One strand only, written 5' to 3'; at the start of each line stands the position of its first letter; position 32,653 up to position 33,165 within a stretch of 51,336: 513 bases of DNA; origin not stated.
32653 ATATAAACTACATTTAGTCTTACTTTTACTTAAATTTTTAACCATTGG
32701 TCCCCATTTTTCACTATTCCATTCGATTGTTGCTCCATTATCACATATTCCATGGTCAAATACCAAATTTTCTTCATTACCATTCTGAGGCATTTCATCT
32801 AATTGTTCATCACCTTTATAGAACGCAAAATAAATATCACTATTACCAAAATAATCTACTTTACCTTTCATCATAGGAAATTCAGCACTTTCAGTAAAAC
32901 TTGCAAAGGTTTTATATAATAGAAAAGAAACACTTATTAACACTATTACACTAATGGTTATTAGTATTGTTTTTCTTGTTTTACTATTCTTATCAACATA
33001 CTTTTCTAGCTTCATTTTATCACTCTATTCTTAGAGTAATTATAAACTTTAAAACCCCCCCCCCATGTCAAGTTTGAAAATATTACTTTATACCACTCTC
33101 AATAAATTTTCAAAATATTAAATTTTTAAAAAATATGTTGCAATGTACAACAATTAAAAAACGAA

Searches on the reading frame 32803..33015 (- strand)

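Call 69: search_protein_families(library=ncbifam, proteins=[window:32803-33015:-], max_evalue=10)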
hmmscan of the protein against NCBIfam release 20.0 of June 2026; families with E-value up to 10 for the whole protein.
seq(71 aa): 3 families
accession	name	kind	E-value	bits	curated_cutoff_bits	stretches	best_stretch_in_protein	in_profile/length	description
NF008069.0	PRK10805.1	equivalog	0.074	12.5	440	1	11-50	28-68/285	formate transporter FocA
NF047981.1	RC1041_fam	subfamily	0.084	12.6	90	1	11-37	18-41/57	RC1041 family protein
NF038218.1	IcmG_DotF_IVB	equivalog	0.086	12.5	200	1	8-42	42-77/266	type IVB secretion system protein IcmG/DotF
